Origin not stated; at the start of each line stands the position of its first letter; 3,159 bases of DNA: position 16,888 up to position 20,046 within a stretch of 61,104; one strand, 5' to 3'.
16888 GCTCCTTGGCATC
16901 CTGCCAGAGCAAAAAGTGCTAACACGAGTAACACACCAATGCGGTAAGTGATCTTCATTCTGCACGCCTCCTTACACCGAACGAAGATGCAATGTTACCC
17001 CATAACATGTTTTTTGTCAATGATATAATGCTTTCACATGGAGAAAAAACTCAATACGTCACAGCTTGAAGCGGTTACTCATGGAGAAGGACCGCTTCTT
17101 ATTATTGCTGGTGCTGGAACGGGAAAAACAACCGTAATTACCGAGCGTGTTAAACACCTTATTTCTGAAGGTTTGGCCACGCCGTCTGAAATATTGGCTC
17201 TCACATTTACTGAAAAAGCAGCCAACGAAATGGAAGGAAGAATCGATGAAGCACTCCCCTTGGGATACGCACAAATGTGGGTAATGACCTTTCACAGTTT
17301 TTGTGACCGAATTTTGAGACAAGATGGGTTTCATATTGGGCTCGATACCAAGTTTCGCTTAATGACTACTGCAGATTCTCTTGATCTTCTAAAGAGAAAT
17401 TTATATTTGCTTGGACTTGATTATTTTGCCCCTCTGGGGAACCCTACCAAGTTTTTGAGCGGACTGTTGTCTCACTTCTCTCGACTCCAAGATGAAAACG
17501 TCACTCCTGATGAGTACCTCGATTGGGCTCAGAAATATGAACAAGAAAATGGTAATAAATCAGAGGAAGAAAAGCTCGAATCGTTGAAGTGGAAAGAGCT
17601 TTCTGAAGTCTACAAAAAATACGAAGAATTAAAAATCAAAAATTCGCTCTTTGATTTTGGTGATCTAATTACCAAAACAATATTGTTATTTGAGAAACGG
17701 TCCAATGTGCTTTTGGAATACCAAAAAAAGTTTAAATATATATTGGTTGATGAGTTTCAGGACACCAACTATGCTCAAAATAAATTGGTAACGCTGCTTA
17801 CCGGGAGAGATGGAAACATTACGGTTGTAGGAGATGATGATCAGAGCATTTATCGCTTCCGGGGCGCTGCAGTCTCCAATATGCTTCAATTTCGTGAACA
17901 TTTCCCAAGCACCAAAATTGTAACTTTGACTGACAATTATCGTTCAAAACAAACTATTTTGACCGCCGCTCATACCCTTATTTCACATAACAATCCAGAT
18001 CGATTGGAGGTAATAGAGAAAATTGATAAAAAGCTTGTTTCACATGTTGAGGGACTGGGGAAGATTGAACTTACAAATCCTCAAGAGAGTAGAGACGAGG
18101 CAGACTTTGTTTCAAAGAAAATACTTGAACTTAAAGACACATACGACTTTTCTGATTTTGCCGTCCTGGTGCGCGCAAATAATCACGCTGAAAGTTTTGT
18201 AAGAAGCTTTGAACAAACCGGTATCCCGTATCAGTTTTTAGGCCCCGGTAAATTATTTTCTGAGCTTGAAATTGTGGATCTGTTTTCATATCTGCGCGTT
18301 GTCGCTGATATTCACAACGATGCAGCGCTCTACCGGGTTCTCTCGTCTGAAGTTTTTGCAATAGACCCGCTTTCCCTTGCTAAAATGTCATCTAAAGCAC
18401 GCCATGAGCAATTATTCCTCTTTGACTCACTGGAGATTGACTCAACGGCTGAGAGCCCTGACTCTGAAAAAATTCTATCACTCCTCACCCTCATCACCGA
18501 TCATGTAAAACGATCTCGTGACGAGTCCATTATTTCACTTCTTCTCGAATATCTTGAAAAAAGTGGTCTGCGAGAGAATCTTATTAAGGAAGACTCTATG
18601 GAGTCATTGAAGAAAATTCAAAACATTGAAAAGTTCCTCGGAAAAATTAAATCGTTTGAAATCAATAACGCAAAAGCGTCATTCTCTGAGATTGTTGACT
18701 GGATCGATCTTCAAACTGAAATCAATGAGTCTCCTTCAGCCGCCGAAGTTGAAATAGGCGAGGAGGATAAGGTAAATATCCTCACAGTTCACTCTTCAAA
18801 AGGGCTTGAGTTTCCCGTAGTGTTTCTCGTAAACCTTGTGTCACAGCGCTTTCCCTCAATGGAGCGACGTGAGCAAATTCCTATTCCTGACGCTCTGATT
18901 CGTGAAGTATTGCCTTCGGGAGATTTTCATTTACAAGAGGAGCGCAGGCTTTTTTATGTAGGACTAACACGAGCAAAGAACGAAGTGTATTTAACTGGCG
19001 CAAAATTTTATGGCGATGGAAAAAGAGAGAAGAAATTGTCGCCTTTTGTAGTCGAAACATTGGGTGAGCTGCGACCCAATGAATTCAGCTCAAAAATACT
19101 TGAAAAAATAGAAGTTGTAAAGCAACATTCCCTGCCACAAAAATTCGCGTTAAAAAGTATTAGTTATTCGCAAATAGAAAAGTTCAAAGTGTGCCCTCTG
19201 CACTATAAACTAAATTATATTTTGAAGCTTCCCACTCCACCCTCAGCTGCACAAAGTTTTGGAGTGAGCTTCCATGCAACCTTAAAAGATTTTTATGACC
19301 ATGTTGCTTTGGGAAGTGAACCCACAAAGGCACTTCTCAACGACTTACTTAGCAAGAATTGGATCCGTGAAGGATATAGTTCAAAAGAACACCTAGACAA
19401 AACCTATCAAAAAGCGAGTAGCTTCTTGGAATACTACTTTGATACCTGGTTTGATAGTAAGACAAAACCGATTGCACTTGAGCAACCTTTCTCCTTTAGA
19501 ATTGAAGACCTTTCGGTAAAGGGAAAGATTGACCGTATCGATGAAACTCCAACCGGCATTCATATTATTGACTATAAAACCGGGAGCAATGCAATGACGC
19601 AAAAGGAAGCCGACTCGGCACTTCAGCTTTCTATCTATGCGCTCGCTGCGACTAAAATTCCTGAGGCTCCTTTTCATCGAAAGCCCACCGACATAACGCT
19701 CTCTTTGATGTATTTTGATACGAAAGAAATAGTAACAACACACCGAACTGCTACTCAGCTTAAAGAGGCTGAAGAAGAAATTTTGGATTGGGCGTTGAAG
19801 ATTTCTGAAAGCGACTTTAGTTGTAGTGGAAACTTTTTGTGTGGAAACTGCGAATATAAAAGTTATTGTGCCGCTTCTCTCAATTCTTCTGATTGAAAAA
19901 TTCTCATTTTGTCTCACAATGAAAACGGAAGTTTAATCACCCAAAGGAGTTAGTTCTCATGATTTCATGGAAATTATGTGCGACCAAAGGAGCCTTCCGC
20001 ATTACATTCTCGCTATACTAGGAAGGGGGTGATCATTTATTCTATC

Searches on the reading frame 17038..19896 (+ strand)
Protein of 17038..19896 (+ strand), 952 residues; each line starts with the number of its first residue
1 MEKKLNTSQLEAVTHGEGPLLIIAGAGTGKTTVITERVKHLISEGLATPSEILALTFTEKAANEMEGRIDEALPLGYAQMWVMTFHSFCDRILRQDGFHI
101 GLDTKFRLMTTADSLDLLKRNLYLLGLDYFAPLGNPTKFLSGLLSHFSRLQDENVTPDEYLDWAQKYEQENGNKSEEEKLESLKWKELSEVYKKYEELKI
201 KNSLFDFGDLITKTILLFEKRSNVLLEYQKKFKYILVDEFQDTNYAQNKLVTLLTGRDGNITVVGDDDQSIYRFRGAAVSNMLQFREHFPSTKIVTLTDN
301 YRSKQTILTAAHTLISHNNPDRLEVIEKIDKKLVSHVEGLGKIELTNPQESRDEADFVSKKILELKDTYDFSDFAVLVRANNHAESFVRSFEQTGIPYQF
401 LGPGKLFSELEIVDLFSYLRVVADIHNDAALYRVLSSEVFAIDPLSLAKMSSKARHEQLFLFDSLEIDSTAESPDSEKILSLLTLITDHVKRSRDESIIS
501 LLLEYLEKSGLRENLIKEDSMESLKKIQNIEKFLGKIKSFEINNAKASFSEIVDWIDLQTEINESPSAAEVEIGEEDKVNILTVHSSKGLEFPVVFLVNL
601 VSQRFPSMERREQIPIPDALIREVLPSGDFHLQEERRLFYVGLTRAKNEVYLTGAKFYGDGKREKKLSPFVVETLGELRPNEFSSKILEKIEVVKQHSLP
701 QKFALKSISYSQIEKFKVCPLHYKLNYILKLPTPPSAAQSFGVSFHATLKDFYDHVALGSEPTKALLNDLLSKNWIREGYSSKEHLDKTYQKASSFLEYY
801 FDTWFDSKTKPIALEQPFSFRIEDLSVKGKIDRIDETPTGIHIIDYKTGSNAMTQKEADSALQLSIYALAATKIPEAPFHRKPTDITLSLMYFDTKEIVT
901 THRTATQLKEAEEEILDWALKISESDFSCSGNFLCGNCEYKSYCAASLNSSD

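Call 10: search_protein_families(library=pfam, proteins=[window:17038-19896:+])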
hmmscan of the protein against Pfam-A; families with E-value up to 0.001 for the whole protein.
window:17038-19896:+ (952 aa): 9 families
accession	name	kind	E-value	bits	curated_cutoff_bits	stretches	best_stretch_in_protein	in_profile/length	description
PF00580.27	UvrD-helicase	-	8.6e-82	275.3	23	1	5-290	1-271/271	UvrD/REP helicase N-terminal domain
PF13361.12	UvrD_C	-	8.4e-55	187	25.6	1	296-653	2-346/350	UvrD-like helicase C-terminal domain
PF12705.13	PDDEXK_1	-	3.2e-39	135.8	22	1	708-944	2-246/247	PD-(D/E)XK nuclease superfamily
PF13245.12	AAA_19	-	3.8e-24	85.8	25.1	1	9-275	1-134/134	AAA domain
PF13538.12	UvrD_C_2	-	2.5e-13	50.1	27.4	2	581-612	4-36/52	UvrD-like helicase C-terminal domain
PF13604.12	AAA_30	-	6.6e-11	42.7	27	1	5-69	2-66/191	AAA domain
PF10926.14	DUF2800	-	1.3e-06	28.3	21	1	783-946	73-234/368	Protein of unknown function (DUF2800)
PF01443.25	Viral_helicase1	-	1.7e-06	28.5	21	0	572-652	170-226/228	Viral superfamily 1 RNA helicase core domain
PF13086.12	AAA_11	-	0.00014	22.1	27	1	4-239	1-221/257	AAA domain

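Call 15: find_homologous_proteins(query=window:17038-19896:+, max_evalue=1e-30)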
Query window:17038-19896:+ (952 aa): 8000 proteins with E <= 1e-30 among 8000 candidates; the best 120 are listed.
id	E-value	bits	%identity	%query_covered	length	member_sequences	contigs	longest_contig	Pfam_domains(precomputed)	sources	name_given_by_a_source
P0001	0.0e+0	2121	100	100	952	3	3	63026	PF13538.13,PF12705.14,PF01443.25,PF13604.13,PF13361.13,PF13245.13,PF00580.28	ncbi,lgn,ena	-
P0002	0.0e+0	1628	75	100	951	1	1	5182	PF13538.13,PF21445.4,PF12705.14,PF01443.25,PF13604.13,PF13361.13,PF13245.13,PF00580.28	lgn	-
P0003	0.0e+0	1553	73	100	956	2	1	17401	PF13538.13,PF13087.13,PF12705.14,PF01443.25,PF13604.13,PF13361.13,PF13245.13,PF10926.15,PF00580.28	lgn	-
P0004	0.0e+0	1523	73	100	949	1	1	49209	PF13538.13,PF12705.14,PF01443.25,PF13604.13,PF13361.13,PF13245.13,PF10926.15,PF00580.28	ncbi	-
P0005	0.0e+0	1351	65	99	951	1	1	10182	PF13538.13,PF12705.14,PF01443.25,PF13604.13,PF13361.13,PF13245.13,PF10926.15,PF00580.28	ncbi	-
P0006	0.0e+0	1260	60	99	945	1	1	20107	PF13538.13,PF12705.14,PF01443.25,PF13604.13,PF13361.13,PF13245.13,PF10926.15,PF00580.28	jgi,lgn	-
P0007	0.0e+0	1222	58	99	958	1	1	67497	PF13538.13,PF12705.14,PF01443.25,PF13604.13,PF13361.13,PF13245.13,PF10926.15,PF00580.28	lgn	-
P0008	0.0e+0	1186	58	100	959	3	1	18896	PF13538.13,PF12705.14,PF13604.13,PF13361.13,PF13245.13,PF00580.28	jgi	jgi:DNA helicase-2/ATP-dependent DNA helicase PcrA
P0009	0.0e+0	1178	57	99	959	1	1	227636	PF13538.13,PF12705.14,PF01443.25,PF13604.13,PF13361.13,PF13245.13,PF10926.15,PF00580.28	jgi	jgi:DNA helicase-2/ATP-dependent DNA helicase PcrA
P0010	0.0e+0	1171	57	99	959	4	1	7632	PF13538.13,PF12705.14,PF01443.25,PF13604.13,PF13361.13,PF13245.13,PF10926.15,PF00580.28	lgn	-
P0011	0.0e+0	1169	57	99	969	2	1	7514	PF13538.13,PF12705.14,PF01443.25,PF13604.13,PF13361.13,PF13245.13,PF10926.15,PF00580.28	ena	-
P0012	0.0e+0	1165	56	99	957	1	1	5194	PF13538.13,PF13086.13,PF12705.14,PF01443.25,PF13604.13,PF13361.13,PF13245.13,PF00580.28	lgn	-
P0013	0.0e+0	1151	55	99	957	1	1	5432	PF13538.13,PF12705.14,PF01443.25,PF13604.13,PF13361.13,PF13245.13,PF00580.28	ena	-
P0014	0.0e+0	1145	55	99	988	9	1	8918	PF13538.13,PF12705.14,PF13604.13,PF13361.13,PF13245.13,PF00580.28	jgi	-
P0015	0.0e+0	1140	55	99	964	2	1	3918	PF13538.13,PF12705.14,PF01443.25,PF13604.13,PF13361.13,PF13245.13,PF10926.15,PF00580.28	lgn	-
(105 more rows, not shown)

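Call 18: find_encoding_contigs(protein=P0002, flank=5000, max_places=3)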
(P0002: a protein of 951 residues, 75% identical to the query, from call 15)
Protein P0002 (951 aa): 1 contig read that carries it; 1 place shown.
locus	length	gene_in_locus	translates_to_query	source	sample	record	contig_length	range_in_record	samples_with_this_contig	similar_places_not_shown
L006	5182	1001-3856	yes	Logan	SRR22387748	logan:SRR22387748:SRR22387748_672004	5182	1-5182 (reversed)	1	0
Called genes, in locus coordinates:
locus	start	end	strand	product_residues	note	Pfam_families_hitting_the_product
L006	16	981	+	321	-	PF02646:RmuC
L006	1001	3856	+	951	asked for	PF00580:UvrD-helicase, PF01443:Viral_helicase1 (faint), PF13245:AAA_19, PF13604:AAA_30 (faint), PF21445:ADDB_N, PF13361:UvrD_C, PF13538:UvrD_C_2 (weak), PF12705:PDDEXK_1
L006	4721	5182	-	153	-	?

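Call 19: find_encoding_contigs(protein=P0003, flank=5000, max_places=3)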
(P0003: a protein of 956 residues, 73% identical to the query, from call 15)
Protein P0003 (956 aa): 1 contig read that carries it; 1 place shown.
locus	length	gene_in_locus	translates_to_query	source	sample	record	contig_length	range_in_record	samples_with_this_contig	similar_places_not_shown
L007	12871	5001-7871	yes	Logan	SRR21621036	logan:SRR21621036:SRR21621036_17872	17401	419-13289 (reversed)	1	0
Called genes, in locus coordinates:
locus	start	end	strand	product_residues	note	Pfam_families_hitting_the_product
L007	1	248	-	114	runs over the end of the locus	-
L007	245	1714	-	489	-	-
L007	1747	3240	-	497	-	PF13632:Glyco_trans_2_3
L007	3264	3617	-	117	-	PF01371:Trp_repressor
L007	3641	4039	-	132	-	-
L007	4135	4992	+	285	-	PF02646:RmuC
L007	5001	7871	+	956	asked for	PF00580:UvrD-helicase, PF01443:Viral_helicase1 (faint), PF13245:AAA_19, PF13604:AAA_30 (weak), PF13361:UvrD_C, PF13538:UvrD_C_2 (weak), PF12705:PDDEXK_1, PF10926:DUF2800 (weak), +1 more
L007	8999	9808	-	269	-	PF02388:FemAB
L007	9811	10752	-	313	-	PF02388:FemAB, PF13480:Acetyltransf_6, PF02388:FemAB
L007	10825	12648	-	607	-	PF00580:UvrD-helicase, PF13245:AAA_19, PF13604:AAA_30 (faint), PF13361:UvrD_C, PF13538:UvrD_C_2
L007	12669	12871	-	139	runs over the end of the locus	PF00072:Response_reg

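Call 20: find_encoding_contigs(protein=P0004, flank=5000, max_places=3)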
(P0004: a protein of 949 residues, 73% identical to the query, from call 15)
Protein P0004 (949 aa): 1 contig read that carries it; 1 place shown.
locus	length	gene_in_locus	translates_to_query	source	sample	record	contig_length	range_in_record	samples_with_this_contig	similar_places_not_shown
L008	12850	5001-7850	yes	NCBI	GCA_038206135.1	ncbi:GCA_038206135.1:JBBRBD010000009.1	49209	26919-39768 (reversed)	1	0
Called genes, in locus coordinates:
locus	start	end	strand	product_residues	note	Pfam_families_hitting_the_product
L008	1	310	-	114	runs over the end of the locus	-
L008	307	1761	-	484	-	-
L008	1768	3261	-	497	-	PF13632:Glyco_trans_2_3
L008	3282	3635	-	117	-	PF01371:Trp_repressor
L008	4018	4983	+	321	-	PF02646:RmuC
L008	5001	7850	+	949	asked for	PF00580:UvrD-helicase, PF01443:Viral_helicase1 (faint), PF13245:AAA_19, PF13604:AAA_30 (faint), PF13361:UvrD_C, PF13538:UvrD_C_2 (faint), PF12705:PDDEXK_1, PF10926:DUF2800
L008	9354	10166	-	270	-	PF02388:FemAB (weak)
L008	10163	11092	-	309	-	PF02388:FemAB, PF13480:Acetyltransf_6, PF02388:FemAB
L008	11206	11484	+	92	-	-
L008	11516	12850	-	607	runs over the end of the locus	PF00580:UvrD-helicase, PF13245:AAA_19, PF13604:AAA_30 (faint), PF13361:UvrD_C, PF13538:UvrD_C_2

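Call 24: find_encoding_contigs(protein=P0005, flank=5000, max_places=2)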
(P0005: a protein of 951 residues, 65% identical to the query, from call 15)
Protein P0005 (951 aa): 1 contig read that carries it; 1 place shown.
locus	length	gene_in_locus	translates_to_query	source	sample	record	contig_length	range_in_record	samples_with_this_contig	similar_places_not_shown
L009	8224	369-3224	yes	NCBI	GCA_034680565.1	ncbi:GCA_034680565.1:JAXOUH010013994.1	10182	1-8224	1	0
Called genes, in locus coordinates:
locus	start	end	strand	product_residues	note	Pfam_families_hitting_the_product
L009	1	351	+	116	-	?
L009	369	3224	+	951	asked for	PF00580:UvrD-helicase, PF01443:Viral_helicase1 (faint), PF13245:AAA_19, PF13604:AAA_30 (faint), PF13361:UvrD_C, PF13538:UvrD_C_2 (faint), PF10926:DUF2800, PF12705:PDDEXK_1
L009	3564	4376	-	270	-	PF02388:FemAB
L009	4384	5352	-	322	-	PF02388:FemAB, PF13480:Acetyltransf_6, PF02388:FemAB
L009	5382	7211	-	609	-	PF00580:UvrD-helicase, PF13245:AAA_19, PF13604:AAA_30 (faint), PF13361:UvrD_C, PF13538:UvrD_C_2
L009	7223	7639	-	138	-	PF00072:Response_reg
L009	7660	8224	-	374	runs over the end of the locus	-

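Call 25: find_encoding_contigs(protein=P0006, flank=5000, max_places=2)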
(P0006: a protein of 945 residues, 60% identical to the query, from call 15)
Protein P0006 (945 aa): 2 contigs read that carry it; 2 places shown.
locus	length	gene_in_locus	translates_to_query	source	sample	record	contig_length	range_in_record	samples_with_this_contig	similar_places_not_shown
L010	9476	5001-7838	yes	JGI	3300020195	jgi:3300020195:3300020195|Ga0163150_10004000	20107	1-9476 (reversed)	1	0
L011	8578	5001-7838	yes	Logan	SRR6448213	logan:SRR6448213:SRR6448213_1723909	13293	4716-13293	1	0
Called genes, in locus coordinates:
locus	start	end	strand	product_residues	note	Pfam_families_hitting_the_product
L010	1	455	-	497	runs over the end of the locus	PF13632:Glyco_trans_2_3 (weak)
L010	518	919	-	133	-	PF01371:Trp_repressor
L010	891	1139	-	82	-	-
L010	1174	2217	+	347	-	PF02646:RmuC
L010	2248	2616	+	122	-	-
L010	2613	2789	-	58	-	-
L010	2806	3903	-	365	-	PF01145:Band_7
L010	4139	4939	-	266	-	PF01145:Band_7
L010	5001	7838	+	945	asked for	PF00580:UvrD-helicase, PF01443:Viral_helicase1 (faint), PF13245:AAA_19, PF13604:AAA_30 (faint), PF13361:UvrD_C, PF13538:UvrD_C_2 (faint), PF12705:PDDEXK_1, PF10926:DUF2800 (faint)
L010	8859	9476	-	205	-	?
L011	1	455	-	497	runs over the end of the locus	PF13632:Glyco_trans_2_3 (weak)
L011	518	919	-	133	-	PF01371:Trp_repressor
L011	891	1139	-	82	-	-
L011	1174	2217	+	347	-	PF02646:RmuC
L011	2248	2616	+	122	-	-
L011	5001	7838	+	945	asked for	PF00580:UvrD-helicase, PF01443:Viral_helicase1 (faint), PF13245:AAA_19, PF13604:AAA_30 (faint), PF13361:UvrD_C, PF13538:UvrD_C_2 (faint), PF12705:PDDEXK_1, PF10926:DUF2800 (faint)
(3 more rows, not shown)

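Call 26: find_encoding_contigs(protein=P0007, flank=5000, max_places=2)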
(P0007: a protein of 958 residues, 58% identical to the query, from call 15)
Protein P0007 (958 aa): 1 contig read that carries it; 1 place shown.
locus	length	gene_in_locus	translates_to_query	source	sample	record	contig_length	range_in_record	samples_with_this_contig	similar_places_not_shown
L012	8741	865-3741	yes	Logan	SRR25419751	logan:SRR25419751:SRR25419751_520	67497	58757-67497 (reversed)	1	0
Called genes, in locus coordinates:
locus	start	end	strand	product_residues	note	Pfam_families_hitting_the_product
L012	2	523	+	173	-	?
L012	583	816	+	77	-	-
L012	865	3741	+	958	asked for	PF00580:UvrD-helicase, PF01443:Viral_helicase1 (faint), PF13245:AAA_19, PF13604:AAA_30 (faint), PF13361:UvrD_C, PF13538:UvrD_C_2 (faint), PF10926:DUF2800, PF12705:PDDEXK_1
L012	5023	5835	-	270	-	PF02388:FemAB (weak)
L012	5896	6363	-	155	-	PF03473:MOSC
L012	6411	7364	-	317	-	PF02388:FemAB, PF13480:Acetyltransf_6, PF02388:FemAB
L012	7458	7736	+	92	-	-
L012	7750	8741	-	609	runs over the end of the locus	PF00580:UvrD-helicase, PF13245:AAA_19, PF13604:AAA_30, PF13361:UvrD_C, PF13538:UvrD_C_2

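Call 30: find_related_loci(query=window:17038-19896:+, collection=genome_contigs, flank=4000)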
Query window:17038-19896:+ (952 aa) in genome_contigs; peptide patterns used: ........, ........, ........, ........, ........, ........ (x = any residue, [..] = any of these).
264 stretches matched a pattern; 36 encode a relative of the query (tblastn E <= 1e-3); 36 distinct loci.
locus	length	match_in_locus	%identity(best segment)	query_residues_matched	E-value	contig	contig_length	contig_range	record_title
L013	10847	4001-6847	73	1-952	0e+0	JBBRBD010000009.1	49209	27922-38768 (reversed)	MAG: Patescibacteria group bacterium isolate Co_metawrap_2327 Cmw_2327_k141_5570660_length_49209_cov_12.0000, whole geno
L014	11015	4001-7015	53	2-944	0e+0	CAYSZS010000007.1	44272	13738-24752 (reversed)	MAG TPA_asm: uncultured Gammaproteobacteria bacterium isolate SRP050083_co1_18 genome assembly, contig: NODE_247_length_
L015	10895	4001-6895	55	2-946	0e+0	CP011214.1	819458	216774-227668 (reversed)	MAG: Candidatus Woesebacteria bacterium GW2011_GWF1_31_35 chromosome, complete genome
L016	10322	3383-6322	54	3-949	0e+0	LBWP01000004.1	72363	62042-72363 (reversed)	MAG: Candidatus Woesebacteria bacterium GW2011_GWA1_39_21 UT39_C0004, whole genome shotgun sequence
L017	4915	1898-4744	52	4-946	0e+0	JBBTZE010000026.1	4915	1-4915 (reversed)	MAG: Patescibacteria group bacterium isolate H51-bin069_1 H51_bin069_1_000000000026, whole genome shotgun sequence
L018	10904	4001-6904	52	2-946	0e+0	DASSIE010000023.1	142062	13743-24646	MAG TPA_asm: Patescibacteria group bacterium isolate SMAG_U1079 k141_1137595, whole genome shotgun sequence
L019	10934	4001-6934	50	2-944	0e+0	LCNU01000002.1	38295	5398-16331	MAG: Candidatus Amesbacteria bacterium GW2011_GWC1_47_15 UX86_C0002, whole genome shotgun sequence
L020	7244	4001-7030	50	2-947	0e+0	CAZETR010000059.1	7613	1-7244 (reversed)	MAG TPA_asm: uncultured Gammaproteobacteria bacterium isolate binchicken_co203_46 genome assembly, contig: k141_2058851,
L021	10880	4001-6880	52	4-946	0e+0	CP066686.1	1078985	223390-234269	MAG: Candidatus Woesebacteria bacterium isolate NC_groundwater_442_Ag_B-0.1um_40_41 chromosome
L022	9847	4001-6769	51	1-944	0e+0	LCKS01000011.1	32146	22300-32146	MAG: Candidatus Amesbacteria bacterium GW2011_GWC2_45_19 UX05_C0011, whole genome shotgun sequence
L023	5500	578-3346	51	1-944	0e+0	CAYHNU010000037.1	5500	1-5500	MAG TPA_asm: uncultured Gammaproteobacteria bacterium isolate ERP119705_co13_425 genome assembly, contig: NODE_18726_len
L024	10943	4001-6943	51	4-946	0e+0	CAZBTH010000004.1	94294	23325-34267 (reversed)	MAG TPA_asm: uncultured Gammaproteobacteria bacterium isolate SRP062349_co2_276 genome assembly, contig: NODE_145_length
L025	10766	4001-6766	51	2-944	0e+0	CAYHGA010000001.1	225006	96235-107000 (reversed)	MAG TPA_asm: uncultured Gammaproteobacteria bacterium isolate ERP119705_co10_249 genome assembly, contig: NODE_10_length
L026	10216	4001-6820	50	2-944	0e+0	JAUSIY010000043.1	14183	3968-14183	MAG: bacterium isolate E14_metabat.bin.279 E14_k141_1556631, whole genome shotgun sequence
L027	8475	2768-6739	50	4-946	0e+0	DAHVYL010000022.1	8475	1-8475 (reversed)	MAG TPA_asm: Candidatus Woesebacteria bacterium isolate clean783 NODE_22_length_8475_cov_3.518933, whole genome shotgun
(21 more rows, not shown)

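Call 41: find_encoding_contigs(protein=P0008, flank=3500, max_places=1)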
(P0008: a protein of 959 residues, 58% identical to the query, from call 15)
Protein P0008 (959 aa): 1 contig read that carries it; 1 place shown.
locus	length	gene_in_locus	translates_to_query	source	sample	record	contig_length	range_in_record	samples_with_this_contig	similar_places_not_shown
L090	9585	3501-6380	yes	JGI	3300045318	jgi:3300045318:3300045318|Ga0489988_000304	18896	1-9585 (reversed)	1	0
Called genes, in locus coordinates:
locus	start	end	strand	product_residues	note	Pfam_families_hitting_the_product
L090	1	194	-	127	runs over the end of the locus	-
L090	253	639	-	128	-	PF01371:Trp_repressor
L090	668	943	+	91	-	-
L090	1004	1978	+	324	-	PF02646:RmuC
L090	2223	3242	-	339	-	PF01145:Band_7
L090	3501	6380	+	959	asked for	PF00580:UvrD-helicase, PF13245:AAA_19, PF13604:AAA_30 (faint), PF13361:UvrD_C, PF13538:UvrD_C_2 (weak), PF12705:PDDEXK_1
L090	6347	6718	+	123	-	PF04226:Transgly_assoc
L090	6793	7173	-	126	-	-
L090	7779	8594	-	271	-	PF02388:FemAB (weak)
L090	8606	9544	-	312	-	PF02388:FemAB, PF13480:Acetyltransf_6, PF02388:FemAB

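Call 42: find_encoding_contigs(protein=P0009, flank=3500, max_places=1)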
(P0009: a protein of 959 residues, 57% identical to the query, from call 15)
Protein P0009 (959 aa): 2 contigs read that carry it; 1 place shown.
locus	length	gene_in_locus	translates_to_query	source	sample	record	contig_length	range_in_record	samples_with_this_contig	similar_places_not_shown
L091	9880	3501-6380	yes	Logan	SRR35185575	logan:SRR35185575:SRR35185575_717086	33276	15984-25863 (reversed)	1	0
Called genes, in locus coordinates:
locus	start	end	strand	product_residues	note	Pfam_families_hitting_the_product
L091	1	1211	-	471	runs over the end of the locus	PF00133:tRNA-synt_1, PF01406:tRNA-synt_1e (weak), PF09334:tRNA-synt_1g, PF00133:tRNA-synt_1, PF01406:tRNA-synt_1e (weak)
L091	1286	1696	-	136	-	-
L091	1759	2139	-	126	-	PF01371:Trp_repressor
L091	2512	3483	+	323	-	PF02646:RmuC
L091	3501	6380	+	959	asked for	PF00580:UvrD-helicase, PF01443:Viral_helicase1 (faint), PF13245:AAA_19, PF13604:AAA_30 (faint), PF13361:UvrD_C, PF13538:UvrD_C_2 (weak), PF10926:DUF2800 (weak), PF12705:PDDEXK_1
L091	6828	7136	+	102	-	-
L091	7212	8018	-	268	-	PF02388:FemAB (weak)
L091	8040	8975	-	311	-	PF02388:FemAB, PF13480:Acetyltransf_6, PF02388:FemAB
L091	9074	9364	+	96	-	-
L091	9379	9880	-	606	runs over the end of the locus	PF00580:UvrD-helicase, PF13245:AAA_19, PF13604:AAA_30 (faint), PF13361:UvrD_C, PF13538:UvrD_C_2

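Call 43: find_encoding_contigs(protein=P0010, flank=3500, max_places=1)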
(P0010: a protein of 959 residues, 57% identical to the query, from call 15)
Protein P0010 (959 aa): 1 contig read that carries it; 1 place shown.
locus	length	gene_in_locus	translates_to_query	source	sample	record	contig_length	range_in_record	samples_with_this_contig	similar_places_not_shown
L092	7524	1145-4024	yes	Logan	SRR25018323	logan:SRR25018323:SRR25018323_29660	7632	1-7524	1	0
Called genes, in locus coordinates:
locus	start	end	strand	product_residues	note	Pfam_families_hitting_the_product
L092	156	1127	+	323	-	PF02646:RmuC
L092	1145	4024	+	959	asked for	PF00580:UvrD-helicase, PF01443:Viral_helicase1 (faint), PF13245:AAA_19, PF13604:AAA_30 (faint), PF13361:UvrD_C, PF13538:UvrD_C_2 (weak), PF10926:DUF2800 (weak), PF12705:PDDEXK_1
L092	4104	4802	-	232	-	-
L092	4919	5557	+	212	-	PF18933:PsbP_2 (faint)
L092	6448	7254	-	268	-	PF02388:FemAB (weak)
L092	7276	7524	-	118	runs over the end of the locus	?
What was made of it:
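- The island always abuts the short FemAB paralogue, even when other genes are inserted on the helicase side (calls 41, 43).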

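Call 44: find_encoding_contigs(protein=P0011, flank=3500, max_places=1)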
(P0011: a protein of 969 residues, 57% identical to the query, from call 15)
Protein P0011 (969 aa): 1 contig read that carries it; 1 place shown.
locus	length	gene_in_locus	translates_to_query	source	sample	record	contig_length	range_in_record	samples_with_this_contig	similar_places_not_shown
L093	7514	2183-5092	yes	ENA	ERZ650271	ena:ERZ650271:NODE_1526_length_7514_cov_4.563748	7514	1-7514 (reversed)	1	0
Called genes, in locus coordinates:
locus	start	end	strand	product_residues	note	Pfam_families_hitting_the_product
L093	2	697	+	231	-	?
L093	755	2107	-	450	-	-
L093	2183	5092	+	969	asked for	PF00580:UvrD-helicase, PF01443:Viral_helicase1 (faint), PF13245:AAA_19, PF13604:AAA_30 (faint), PF13361:UvrD_C, PF13538:UvrD_C_2 (faint), PF10926:DUF2800 (faint), PF12705:PDDEXK_1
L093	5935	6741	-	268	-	PF02388:FemAB (weak)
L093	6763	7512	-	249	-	?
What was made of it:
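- The junction varies in size and content between genomes, from 339 to 2423 bp, and sometimes holds unrelated genes (calls 24, 41-44).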
